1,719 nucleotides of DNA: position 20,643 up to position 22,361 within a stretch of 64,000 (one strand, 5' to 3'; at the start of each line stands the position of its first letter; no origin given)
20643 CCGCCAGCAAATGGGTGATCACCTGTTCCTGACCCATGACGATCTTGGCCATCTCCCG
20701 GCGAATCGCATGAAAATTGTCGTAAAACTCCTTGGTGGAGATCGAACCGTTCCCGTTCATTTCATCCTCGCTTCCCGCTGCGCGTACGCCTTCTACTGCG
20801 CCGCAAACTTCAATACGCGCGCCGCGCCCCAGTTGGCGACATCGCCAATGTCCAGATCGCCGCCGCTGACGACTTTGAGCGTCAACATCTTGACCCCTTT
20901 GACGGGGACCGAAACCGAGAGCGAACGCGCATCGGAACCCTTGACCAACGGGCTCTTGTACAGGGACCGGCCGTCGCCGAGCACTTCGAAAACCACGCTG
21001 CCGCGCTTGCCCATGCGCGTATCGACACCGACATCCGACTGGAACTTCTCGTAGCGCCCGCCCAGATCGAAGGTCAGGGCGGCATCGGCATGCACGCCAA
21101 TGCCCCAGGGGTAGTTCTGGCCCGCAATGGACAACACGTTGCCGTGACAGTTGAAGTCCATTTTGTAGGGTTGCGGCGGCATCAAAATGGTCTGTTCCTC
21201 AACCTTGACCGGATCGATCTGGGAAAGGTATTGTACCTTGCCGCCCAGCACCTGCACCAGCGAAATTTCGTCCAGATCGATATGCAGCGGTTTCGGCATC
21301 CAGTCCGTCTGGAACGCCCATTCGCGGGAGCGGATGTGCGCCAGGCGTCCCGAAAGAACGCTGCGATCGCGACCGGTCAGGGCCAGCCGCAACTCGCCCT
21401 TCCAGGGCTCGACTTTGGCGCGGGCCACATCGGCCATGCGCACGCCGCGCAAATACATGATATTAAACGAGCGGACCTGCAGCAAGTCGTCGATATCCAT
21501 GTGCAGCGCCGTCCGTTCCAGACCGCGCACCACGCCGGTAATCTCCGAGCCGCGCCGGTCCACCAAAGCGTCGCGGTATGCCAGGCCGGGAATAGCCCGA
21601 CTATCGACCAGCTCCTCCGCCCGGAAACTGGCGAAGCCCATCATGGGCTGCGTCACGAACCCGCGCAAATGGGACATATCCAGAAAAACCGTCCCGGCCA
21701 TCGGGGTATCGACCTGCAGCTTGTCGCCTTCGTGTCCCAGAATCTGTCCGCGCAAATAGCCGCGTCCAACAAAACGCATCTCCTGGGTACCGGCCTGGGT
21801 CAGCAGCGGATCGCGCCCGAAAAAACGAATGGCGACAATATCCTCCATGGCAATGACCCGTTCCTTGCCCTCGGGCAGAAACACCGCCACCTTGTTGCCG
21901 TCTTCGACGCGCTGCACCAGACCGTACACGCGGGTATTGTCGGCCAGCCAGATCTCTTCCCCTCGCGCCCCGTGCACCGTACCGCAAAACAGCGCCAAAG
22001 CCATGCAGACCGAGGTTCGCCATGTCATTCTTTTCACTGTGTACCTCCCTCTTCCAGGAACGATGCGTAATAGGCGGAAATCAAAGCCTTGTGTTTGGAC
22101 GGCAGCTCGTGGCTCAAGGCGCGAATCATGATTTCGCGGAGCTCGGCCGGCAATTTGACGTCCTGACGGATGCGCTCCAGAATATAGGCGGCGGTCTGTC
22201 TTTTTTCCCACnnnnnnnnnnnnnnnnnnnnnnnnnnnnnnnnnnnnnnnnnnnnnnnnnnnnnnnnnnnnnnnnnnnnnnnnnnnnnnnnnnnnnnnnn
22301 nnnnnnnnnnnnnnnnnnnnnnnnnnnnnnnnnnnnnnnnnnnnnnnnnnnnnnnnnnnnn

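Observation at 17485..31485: Eight-gene MoxR/vWA (Bat-like) operon carrying unusual accessory modules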

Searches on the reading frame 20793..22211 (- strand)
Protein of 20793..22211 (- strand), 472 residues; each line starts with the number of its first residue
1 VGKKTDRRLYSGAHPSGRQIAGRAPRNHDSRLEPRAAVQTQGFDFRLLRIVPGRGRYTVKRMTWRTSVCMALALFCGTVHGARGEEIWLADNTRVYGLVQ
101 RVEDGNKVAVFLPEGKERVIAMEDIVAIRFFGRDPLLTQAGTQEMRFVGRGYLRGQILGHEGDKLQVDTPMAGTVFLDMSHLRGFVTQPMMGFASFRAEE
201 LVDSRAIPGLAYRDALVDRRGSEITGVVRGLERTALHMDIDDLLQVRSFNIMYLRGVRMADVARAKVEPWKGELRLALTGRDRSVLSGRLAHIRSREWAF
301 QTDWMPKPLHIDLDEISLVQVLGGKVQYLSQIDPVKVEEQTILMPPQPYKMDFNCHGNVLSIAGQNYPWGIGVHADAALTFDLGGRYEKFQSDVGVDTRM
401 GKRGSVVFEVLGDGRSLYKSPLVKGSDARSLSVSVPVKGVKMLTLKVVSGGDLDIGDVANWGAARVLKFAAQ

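Call 4: search_protein_families(library=pfam, proteins=[window:20793-22211:-], max_evalue=0.01)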
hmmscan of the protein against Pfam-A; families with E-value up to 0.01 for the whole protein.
window:20793-22211:- (472 aa): 1 family
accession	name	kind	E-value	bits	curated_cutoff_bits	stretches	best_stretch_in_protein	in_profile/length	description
PF08305.17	NPCBM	-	1.5e-34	119.4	23.9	1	327-466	3-136/137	NPCBM/NEW2 domain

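Call 5: search_protein_families(library=ncbifam, proteins=[window:20793-22211:-], max_evalue=0.01)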
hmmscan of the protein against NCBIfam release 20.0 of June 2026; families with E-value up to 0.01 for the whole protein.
window:20793-22211:- (472 aa): 0 families

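Call 30: find_homologous_proteins(query=window:20793-22037:-)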
Query window:20793-22037:- (414 aa): 150 proteins with E <= 0.001 among 6848 candidates; the best 120 are listed.
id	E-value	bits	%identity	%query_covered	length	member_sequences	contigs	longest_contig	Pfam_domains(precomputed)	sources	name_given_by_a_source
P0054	4.8e-262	887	94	100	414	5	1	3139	PF08305.18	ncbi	-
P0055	2.4e-179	615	69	98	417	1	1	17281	PF08305.18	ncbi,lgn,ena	-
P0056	2.5e-154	532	57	100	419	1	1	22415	PF08305.18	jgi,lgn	jgi:hypothetical protein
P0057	1.0e-153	530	59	93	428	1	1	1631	PF08305.18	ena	-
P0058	2.8e-146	506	59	94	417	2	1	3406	PF08305.18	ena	-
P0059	1.8e-145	503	58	96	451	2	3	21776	PF08305.18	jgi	-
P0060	4.8e-145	502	58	93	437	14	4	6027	PF08305.18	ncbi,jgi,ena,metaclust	metaclust:\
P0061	2.0e-144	500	58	93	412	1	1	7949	PF08305.18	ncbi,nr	ncbi:MAG: NPCBM/NEW2 domain-containing protein [Kiritimatiellae bacterium]|nr:NPCBM/NEW2 domain-cont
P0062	9.8e-143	494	55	98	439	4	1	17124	PF08305.18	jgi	jgi:hypothetical protein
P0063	2.9e-142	493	59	93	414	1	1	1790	PF08305.18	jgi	-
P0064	4.4e-142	492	56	97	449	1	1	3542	PF08305.18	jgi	jgi:hypothetical protein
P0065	6.0e-142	492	55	93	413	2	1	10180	PF08305.18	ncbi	-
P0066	1.3e-141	491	56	96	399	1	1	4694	PF08305.18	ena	-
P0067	1.8e-141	490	55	97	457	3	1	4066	PF08305.18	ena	-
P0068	8.0e-141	488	54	99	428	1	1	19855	PF08305.18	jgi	-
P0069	2.0e-140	487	58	93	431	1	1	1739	PF08305.18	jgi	-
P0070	8.3e-140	485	57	93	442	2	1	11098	PF08305.18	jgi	-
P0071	5.0e-139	482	54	100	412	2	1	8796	PF08305.18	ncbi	ncbi:MAG: NPCBM/NEW2 domain-containing protein [Kiritimatiellia bacterium]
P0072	9.8e-139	481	56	93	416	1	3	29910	PF08305.18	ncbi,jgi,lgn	-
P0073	1.2e-138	481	56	93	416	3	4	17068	PF08305.18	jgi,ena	-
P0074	2.4e-138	480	57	93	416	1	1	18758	PF08305.18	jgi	-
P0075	4.7e-138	479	55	95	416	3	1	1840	PF08305.18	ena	-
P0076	2.6e-137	476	56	93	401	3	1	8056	PF08305.18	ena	-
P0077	9.5e-137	475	55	97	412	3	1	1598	PF08305.18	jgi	-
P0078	9.7e-136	471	55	97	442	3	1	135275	PF08305.18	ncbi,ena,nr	ncbi:MAG: NPCBM/NEW2 domain-containing protein [Planctomycetota bacterium]|nr:NPCBM/NEW2 domain-cont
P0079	1.3e-135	471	55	98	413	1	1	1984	PF08305.18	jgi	jgi:NPCBM/NEW2 domain-containing protein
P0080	1.3e-135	471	54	98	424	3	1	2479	PF08305.18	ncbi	-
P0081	2.3e-135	470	54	97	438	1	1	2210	PF08305.18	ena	-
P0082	4.8e-135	469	55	93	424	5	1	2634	PF08305.18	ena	-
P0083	4.9e-135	469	55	93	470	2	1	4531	PF08305.18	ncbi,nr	ncbi:MAG: NPCBM/NEW2 domain-containing protein [Planctomycetota bacterium]|nr:NPCBM/NEW2 domain-cont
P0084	5.2e-135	469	56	94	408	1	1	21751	PF08305.18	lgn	-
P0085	6.2e-135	469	52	97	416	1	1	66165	PF08305.18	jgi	jgi:NPCBM/NEW2 domain-containing protein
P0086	9.0e-134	465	53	96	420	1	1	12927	PF08305.18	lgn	-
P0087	9.9e-134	465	54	98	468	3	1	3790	PF08305.18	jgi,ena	-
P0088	1.3e-133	464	55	93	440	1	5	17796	PF08305.18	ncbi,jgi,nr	ncbi:MAG: hypothetical protein FJ291_15500 [Planctomycetes bacterium]|nr:hypothetical protein [Planc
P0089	1.4e-133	464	56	93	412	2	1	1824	PF08305.18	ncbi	-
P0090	1.5e-133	464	55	93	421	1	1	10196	PF08305.18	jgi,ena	-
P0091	2.8e-133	463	52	93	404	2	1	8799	PF08305.18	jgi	jgi:hypothetical protein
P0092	4.1e-133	463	51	97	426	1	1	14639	PF08305.18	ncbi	-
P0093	7.0e-133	462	53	97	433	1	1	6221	PF08305.18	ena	-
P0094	2.4e-132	460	52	97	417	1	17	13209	PF08305.18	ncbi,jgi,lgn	jgi:hypothetical protein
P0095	2.5e-132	460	52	99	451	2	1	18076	PF08305.18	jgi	-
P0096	2.9e-132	460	53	94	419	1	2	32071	PF08305.18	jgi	jgi:hypothetical protein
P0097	3.8e-132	459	52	98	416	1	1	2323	PF08305.18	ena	-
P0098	2.9e-131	456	54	93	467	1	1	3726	PF08305.18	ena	-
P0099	1.2e-130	454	54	94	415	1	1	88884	PF08305.18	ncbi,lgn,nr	ncbi:MAG: hypothetical protein BIFFINMI_03909 [Phycisphaerae bacterium]|nr:hypothetical protein [Phy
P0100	3.7e-130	453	52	93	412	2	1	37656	PF08305.18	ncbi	-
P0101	1.1e-129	451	56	93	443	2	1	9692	PF08305.18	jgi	-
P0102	1.4e-129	451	51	97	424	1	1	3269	PF08305.18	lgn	-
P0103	2.2e-129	450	53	97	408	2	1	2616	PF08305.18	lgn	-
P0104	2.7e-129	450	53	93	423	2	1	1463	PF08305.18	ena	-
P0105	2.9e-129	450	52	93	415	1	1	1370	PF08305.18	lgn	-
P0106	3.3e-129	450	51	99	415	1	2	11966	PF08305.18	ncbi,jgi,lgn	ncbi:MAG: hypothetical protein ACI9HK_003217 [Pirellulaceae bacterium]|jgi:hypothetical protein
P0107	3.4e-129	450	52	99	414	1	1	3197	PF08305.18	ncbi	-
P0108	3.5e-129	450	53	93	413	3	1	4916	PF08305.18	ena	-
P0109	3.7e-129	450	52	93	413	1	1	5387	PF08305.18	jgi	-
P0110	4.2e-129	449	52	96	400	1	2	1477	PF08305.18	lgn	-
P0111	1.4e-128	448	52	93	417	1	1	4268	PF08305.18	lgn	-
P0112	2.2e-128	447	53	93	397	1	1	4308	PF08305.18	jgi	jgi:hypothetical protein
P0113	2.4e-128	447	51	99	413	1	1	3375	PF08305.18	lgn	-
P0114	3.6e-128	446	49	98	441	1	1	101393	PF08305.18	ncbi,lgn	-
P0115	5.1e-128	446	52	97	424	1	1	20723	PF08305.18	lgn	-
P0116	5.9e-128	446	52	93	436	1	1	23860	PF08305.18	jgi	jgi:hypothetical protein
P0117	6.8e-128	445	54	93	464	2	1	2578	PF08305.18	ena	-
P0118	7.9e-128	445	51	98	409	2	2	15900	PF08305.18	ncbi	ncbi:MAG: NPCBM/NEW2 domain-containing protein [Planctomycetales bacterium]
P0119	4.8e-127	443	51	97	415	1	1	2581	PF08305.18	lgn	-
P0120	6.5e-127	442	51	98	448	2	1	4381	PF08305.18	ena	-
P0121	6.5e-127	442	50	99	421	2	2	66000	PF08305.18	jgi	-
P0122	7.1e-127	442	52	93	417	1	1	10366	PF08305.18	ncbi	-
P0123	1.1e-126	441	50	97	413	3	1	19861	PF08305.18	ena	-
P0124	7.1e-126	439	52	94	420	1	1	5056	PF08305.18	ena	-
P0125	7.9e-126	439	51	98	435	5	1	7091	PF08305.18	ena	-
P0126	9.6e-126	438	50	97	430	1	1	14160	PF08305.18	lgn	-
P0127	1.3e-125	438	51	99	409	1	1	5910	PF08305.18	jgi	jgi:hypothetical protein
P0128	1.3e-125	438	50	98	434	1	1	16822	PF08305.18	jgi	jgi:hypothetical protein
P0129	1.5e-125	438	52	93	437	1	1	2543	PF08305.18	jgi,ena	-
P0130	1.6e-125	438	51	97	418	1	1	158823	PF08305.18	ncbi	-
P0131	1.7e-125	438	51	98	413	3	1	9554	PF08305.18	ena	-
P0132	2.4e-125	437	53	93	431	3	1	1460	PF08305.18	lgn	-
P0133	3.9e-125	436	51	97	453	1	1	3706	PF08305.18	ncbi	-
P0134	4.9e-125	436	49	97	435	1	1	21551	PF08305.18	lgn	-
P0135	5.2e-125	436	52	94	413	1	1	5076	PF08305.18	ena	-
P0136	1.5e-124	434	50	97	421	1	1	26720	PF08305.18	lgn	-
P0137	2.1e-124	434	52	93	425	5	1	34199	PF08305.18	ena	-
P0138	4.1e-124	433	52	93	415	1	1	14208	PF08305.18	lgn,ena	-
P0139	4.6e-124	433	51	97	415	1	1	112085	PF08305.18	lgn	-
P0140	5.6e-124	433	52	93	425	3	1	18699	PF08305.18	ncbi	ncbi:MAG: NPCBM/NEW2 domain-containing protein [Planctomycetota bacterium]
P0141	5.9e-124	432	51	93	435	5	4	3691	PF08305.18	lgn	-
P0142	9.2e-124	432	49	93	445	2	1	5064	PF08305.18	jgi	jgi:hypothetical protein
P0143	1.7e-123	431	50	95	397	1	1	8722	PF08305.18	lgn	-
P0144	1.8e-123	431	51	93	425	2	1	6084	PF08305.18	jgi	-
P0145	5.5e-123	429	50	97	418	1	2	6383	PF08305.18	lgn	-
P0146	9.6e-123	428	51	93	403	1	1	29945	PF08305.18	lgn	-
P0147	9.8e-123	428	51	94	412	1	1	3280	PF08305.18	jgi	jgi:hypothetical protein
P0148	2.3e-122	427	49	93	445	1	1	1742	PF08305.18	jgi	-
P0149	2.7e-122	427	50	93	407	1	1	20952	PF08305.18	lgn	-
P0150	4.2e-122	426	48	97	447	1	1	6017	PF08305.18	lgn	-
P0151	9.2e-122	425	48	98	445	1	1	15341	PF08305.18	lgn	-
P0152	1.1e-121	425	50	97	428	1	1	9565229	PF08305.18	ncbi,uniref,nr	ncbi:NPCBM/NEW2 domain-containing protein [Lignipirellula cremea]|uniref:NPCBM/NEW2 domain protein n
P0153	2.4e-121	424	51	93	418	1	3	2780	PF08305.18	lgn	-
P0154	5.0e-121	423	52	93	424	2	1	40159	PF08305.18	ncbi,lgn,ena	-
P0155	3.3e-120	420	51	97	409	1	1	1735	PF08305.18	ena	-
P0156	5.2e-120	419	49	97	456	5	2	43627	PF08305.18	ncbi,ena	-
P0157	1.6e-119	418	50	97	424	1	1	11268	PF08305.18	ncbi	-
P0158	1.5e-118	415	49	98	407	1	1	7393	PF02237.24,PF08305.18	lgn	-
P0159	1.1e-117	412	51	93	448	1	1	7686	PF08305.18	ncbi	-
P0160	2.1e-116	408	48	98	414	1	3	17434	PF08305.18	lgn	-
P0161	3.7e-116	407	50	87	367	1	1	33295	PF08305.18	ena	-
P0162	9.0e-116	405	46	98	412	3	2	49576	PF08305.18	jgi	jgi:hypothetical protein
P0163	2.1e-114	401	49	95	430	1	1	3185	PF08305.18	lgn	-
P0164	3.7e-114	400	48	95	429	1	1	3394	PF08305.18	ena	-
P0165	4.1e-114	400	49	93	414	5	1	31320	PF08305.18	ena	-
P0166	1.1e-113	399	47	96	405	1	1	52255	PF08305.18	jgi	jgi:hypothetical protein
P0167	6.2e-113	396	53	84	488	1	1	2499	PF08305.18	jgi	-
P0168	1.9e-112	395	46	96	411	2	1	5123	PF08305.18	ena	-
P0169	5.1e-111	390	54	80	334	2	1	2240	PF08305.18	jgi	jgi:hypothetical protein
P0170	7.8e-111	389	46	99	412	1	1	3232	PF08305.18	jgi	-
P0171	4.6e-107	377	45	97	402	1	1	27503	PF08305.18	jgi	jgi:hypothetical protein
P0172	1.3e-104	369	45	98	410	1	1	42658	PF08305.18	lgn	-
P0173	1.7e-104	368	49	86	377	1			PF08305.18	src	-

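Call 31: find_encoding_contigs(protein=P0152, flank=10000, max_places=2)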
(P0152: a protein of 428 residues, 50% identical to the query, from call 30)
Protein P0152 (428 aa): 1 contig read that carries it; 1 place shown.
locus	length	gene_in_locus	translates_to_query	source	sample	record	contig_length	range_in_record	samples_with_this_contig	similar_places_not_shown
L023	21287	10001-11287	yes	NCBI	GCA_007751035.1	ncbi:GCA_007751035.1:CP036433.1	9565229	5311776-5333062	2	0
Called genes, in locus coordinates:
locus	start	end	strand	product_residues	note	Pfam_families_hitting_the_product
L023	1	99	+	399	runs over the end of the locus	PF13243:SQHop_cyclase_C (faint)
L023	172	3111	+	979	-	PF01436:NHL (faint), PF08450:SGL (faint)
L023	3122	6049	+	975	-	-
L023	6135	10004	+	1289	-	-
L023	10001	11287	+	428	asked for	PF08305:NPCBM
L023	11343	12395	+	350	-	-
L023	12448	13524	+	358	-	PF20030:bpMoxR (weak), PF07726:AAA_3, PF07728:AAA_5, PF17863:AAA_lid_2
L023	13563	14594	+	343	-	PF20030:bpMoxR, PF00158:Sigma54_activat (faint), PF00004:AAA (weak), PF07726:AAA_3, PF07728:AAA_5, PF17863:AAA_lid_2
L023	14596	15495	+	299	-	PF01882:DUF58, PF13519:VWA_2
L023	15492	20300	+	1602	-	PF13174:TPR_6 (faint), PF01011:PQQ (faint), PF13360:PQQ_2, PF13570:Beta-prop_ACSF4 (faint), PF25293:Beta-prop_EMC1_N (faint), PF23727:Beta-prop_FAM234A_B (faint), PF13360:PQQ_2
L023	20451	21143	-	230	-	PF01323:DSBA, PF13462:Thioredoxin_4 (weak)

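Call 34: search_protein_families(library=pfam, proteins=[L023:11343-12395:+, L023:172-3111:+, L023:3122-6049:+, L023:6135-10004:+, L023:15492-20300:+], max_evalue=0.1)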
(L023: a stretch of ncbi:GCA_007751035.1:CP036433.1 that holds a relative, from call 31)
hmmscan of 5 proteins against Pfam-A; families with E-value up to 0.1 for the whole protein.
L023:11343-12395:+ (350 aa): 0 families

L023:172-3111:+ (979 aa): 5 families
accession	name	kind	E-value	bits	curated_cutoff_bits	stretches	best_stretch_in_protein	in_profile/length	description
PF01436.27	NHL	-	3.9e-08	33.4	20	1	378-405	1-28/28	NHL repeat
PF08450.18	SGL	-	6.6e-07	29.6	26.3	1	292-417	115-222/246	SMP-30/Gluconolactonase/LRE-like region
PF13860.13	FlgD_ig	-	0.003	17.9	27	0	69-103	8-43/79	FlgD Ig-like domain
PF11589.14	DUF3244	-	0.053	14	25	0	61-97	19-54/96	Domain of unknown function (DUF3244)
PF25021.1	TEN_NHL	-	0.077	12.4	27.1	0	380-434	32-88/357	Teneurin NHL domain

L023:3122-6049:+ (975 aa): 3 families
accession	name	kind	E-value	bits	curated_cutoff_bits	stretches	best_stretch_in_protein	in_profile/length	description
PF01436.27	NHL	-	0.00016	22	20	1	367-391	4-28/28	NHL repeat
PF08450.18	SGL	-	0.00093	19.3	26.3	1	304-420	136-242/246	SMP-30/Gluconolactonase/LRE-like region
PF06739.17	SBBP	-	0.0063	16.9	20.5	0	766-778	17-29/38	Beta-propeller repeat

L023:6135-10004:+ (1289 aa): 2 families
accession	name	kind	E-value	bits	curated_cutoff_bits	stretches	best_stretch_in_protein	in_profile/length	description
PF17957.7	Big_7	-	0.00013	23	24.1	1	439-478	1-40/70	Bacterial Ig domain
PF09860.14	DUF2087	-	0.039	14.5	22.4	0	961-1002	11-52/69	Uncharacterized protein conserved in bacteria (DUF2087)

L023:15492-20300:+ (1602 aa): 8 families
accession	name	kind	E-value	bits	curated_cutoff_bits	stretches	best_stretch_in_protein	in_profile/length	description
PF13360.13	PQQ_2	-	4.5e-37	128.4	27.6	4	378-580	30-195/233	Outer membrane protein assembly factor BamB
PF01011.28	PQQ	-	7.8e-12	45.1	26.7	1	542-581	46-85/595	Glucose/ethanol/alcohol dehydrogenase, beta-propeller domain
PF13570.13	Beta-prop_ACSF4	-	2.7e-08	34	133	0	1228-1345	31-142/329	Beta-alanine-activating enzyme, beta-propeller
PF13174.12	TPR_6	-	3.7e-07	30.8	26.3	1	145-167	12-33/33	Tetratricopeptide repeat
PF25293.1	Beta-prop_EMC1_N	-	7.9e-07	29.4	34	0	1203-1298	62-155/219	EMC1 N-terminal beta-propeller domain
PF23727.1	Beta-prop_FAM234A_B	-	7.8e-06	25.1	26.4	1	1399-1483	255-340/467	FAM234A/B beta-propeller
PF04212.24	MIT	-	0.011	16.3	30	1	133-161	3-31/66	MIT (microtubule interacting and transport) domain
PF00515.34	TPR_1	-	0.011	15.9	27.8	0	146-166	13-33/34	Tetratricopeptide repeat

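Call 55: predict_structure(alignment_id=A3)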
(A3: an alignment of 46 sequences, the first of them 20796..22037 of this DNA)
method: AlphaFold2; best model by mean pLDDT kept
length: 414 residues; sequences in the alignment: 46
mean_pLDDT: 89.1   pTM: 0.84
mean pLDDT of the five models: 89.1, 88.9, 87.4, 87.4, 87.0
residues with pLDDT >= 90: 272; 70-90: 114; 50-70: 28; < 50: 0
segments of 3 or more residues with pLDDT < 50: none
pLDDT, mean of each block of 10 residues (from residue 1): 74 80 73 93 90 93 96 77 87 92 93 93 92 83 80 89 91 93 90 92 86 90 93 92 93 93 95 92 68 89 94 92 95 96 90 98 94 97 96 70 96 69
secondary structure, 60 per line:
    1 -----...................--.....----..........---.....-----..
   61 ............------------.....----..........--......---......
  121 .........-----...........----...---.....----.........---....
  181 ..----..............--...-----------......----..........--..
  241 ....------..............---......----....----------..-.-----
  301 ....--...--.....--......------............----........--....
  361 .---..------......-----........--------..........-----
elements in order: H6-24 E27-31 E36-45 E49-53 E59-63 E67-72 E85-89 E94-103 E106-111 E115-120 E124-129 H135-145 E156-160 E165-173 E177-182 E187-192 E196-200 E217-222 E227-236 E239-244 E251-254 E258-264 E268-270 E278-281 E301-304 E307-309 E312-316 E319-324 E331-339 E347-354 E357-361 E373-378 E384-391 E400-409

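Call 57: fold_search(model_id=the predicted structure, library=pdb)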
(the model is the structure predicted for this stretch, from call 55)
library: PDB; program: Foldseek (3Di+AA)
matches with E <= 10: 1669; with E <= 0.001: 113
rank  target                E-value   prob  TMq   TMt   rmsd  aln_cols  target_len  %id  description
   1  7js4                  3.9e-13  1.00  0.32  0.14  17.5       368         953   16  The structure of the M60 catalytic domain with the CBM51-1 and CBM51-2 domains from Clostridium perfringens ZmpB (released 2021-02-03)
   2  2vmg                  3.3e-12  1.00  0.31  0.85   2.0       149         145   30  The structure of CBM51 from Clostridium perfringens GH95 in complex with methyl-galactose (released 2008-02-19)
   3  2vmi                  4.8e-12  1.00  0.31  0.84   2.4       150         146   31  The structure of seleno-methionine labelled CBM51 from Clostridium perfringens GH95 (released 2008-02-19)
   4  2vmh                  7.8e-12  1.00  0.31  0.85   1.9       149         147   30  The structure of CBM51 from Clostridium perfringens GH95 (released 2008-02-19)
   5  7jrl                  2.3e-11  1.00  0.31  0.28  13.7       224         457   19  The structure of CBM51-2 in complex with GlcNAc and INT domains from Clostridium perfringens ZmpB (released 2021-02-03)
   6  7jrm                  5.3e-11  1.00  0.31  0.28  12.5       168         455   22  The structure of CBM51-2 and INT domains from Clostridium perfringens ZmpB (released 2021-02-03)
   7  8pvs_A                6.4e-10  1.00  0.28  0.17   5.4       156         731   24  Targeting extended blood antigens by Akkermansia muciniphila enzymes unveils a missing link for generating universal d (released 2024-02-28)
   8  2ygl_A                6.4e-10  1.00  0.31  0.36  15.1       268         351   16  The X-ray crystal structure of tandem CBM51 modules of Sp3GH98, the family 98 glycoside hydrolase from Streptococcus p (released 2011-06-22)
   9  2ygl_B                1.0e-09  1.00  0.30  0.35  23.1       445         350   14  The X-ray crystal structure of tandem CBM51 modules of Sp3GH98, the family 98 glycoside hydrolase from Streptococcus p (released 2011-06-22)
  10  2ygm_B                3.7e-09  1.00  0.30  0.35  21.5       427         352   14  THE X-RAY CRYSTAL STRUCTURE OF TANDEM CBM51 MODULES OF SP3GH98, THE FAMILY 98 GLYCOSIDE HYDROLASE FROM STREPTOCOCCUS P (released 2011-06-22)
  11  2vng_B                1.4e-08  1.00  0.31  0.70   2.7       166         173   19  Family 51 carbohydrate binding module from a family 98 glycoside hydrolase produced by Clostridium perfringens in comp (released 2008-02-19)
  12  2vng_A                3.3e-08  1.00  0.31  0.70   2.9       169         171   20  Family 51 carbohydrate binding module from a family 98 glycoside hydrolase produced by Clostridium perfringens in comp (released 2008-02-19)
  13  2vnr                  5.3e-08  1.00  0.31  0.72   2.7       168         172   19  Family 51 carbohydrate binding module from a family 98 glycoside hydrolase produced by Clostridium perfringens. (released 2008-02-19)
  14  9wms_W                3.0e-06  0.99  0.14  0.11  27.1       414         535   12  Co-transcriptional histone H3K36 methylation complex containing RNA polymerase II elongation complex, Set2, and the up (released 2025-12-24)
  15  6qfo                  4.9e-06  1.00  0.21  0.08  17.8       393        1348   10  EngBF DARPin Fusion 9b 3G124 (released 2019-11-06)
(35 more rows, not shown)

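Call 60: find_encoding_contigs(protein=P0099, flank=10000, max_places=1)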
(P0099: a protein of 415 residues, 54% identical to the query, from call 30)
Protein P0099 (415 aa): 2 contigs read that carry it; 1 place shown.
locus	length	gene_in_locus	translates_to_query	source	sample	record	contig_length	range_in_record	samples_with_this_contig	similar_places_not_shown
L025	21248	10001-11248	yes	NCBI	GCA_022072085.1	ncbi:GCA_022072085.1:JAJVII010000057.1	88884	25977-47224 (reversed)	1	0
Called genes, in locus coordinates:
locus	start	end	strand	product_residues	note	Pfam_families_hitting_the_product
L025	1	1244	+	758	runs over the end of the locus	PF07584:BatA, PF13519:VWA_2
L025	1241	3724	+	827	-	PF13519:VWA_2 (weak)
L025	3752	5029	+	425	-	PF13243:SQHop_cyclase_C (faint)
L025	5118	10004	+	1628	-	-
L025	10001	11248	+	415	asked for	PF08305:NPCBM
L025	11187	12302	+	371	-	-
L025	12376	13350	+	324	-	-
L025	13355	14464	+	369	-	-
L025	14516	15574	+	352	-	PF20030:bpMoxR, PF00004:AAA (weak), PF07726:AAA_3, PF07728:AAA_5, PF17863:AAA_lid_2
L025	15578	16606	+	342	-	PF00493:MCM (weak), PF20030:bpMoxR, PF00004:AAA, PF07726:AAA_3, PF07728:AAA_5, PF17863:AAA_lid_2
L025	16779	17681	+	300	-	PF01882:DUF58, PF13519:VWA_2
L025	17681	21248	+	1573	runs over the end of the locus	PF01011:PQQ (faint), PF13360:PQQ_2, PF23727:Beta-prop_FAM234A_B (faint), PF13360:PQQ_2 (weak)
